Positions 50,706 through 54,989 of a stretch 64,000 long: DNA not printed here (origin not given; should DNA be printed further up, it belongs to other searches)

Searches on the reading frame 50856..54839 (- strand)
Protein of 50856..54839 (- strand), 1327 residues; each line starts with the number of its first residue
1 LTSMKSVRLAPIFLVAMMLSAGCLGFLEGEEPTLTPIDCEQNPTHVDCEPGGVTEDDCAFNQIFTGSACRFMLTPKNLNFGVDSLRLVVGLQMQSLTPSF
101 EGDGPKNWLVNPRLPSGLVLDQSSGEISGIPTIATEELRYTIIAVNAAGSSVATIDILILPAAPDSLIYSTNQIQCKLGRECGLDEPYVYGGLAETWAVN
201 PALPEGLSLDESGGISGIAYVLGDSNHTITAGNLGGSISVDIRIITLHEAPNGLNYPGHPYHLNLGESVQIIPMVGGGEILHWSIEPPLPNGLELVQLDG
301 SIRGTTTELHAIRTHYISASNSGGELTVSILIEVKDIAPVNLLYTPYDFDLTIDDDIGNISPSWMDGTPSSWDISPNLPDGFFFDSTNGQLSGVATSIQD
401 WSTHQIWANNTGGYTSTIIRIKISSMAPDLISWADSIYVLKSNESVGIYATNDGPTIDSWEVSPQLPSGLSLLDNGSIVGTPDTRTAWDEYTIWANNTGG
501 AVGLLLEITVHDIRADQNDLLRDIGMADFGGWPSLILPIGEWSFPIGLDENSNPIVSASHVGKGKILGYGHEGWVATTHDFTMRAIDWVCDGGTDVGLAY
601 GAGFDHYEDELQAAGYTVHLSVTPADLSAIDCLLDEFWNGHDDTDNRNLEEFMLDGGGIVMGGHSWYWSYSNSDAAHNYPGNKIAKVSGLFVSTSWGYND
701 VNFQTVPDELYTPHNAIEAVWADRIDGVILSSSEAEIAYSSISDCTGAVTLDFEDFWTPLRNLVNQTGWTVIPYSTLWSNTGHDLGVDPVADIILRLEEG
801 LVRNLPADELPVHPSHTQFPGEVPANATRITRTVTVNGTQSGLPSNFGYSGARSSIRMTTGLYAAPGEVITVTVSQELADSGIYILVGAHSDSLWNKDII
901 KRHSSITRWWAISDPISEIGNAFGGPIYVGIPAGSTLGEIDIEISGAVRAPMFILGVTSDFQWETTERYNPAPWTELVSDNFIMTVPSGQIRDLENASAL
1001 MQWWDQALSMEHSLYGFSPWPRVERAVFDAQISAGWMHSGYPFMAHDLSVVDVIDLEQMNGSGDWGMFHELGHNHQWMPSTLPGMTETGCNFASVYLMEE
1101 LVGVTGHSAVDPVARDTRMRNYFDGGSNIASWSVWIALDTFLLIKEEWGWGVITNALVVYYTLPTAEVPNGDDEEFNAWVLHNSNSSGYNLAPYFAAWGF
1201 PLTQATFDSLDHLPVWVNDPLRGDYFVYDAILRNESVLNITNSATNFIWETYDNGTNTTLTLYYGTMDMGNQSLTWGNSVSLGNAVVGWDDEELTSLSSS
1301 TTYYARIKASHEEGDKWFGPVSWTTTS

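Call 82: search_protein_families(library=pfam, proteins=[window:50856-54839:-], max_evalue=0.0001)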
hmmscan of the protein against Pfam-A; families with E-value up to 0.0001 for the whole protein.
window:50856-54839:- (1327 aa): 3 families
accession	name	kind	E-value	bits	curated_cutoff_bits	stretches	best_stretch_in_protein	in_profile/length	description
PF13402.12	Peptidase_M60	-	1.2e-57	196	25.8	1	946-1199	1-275/275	Peptidase M60, enhancin and enhancin-like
PF05345.18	He_PIG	-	1.8e-20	73.6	24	1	110-154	44-90/96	Putative Ig domain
PF17291.7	M60-like_N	-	5e-14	52.7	23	1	826-945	2-106/106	N-terminal domain of M60-like peptidases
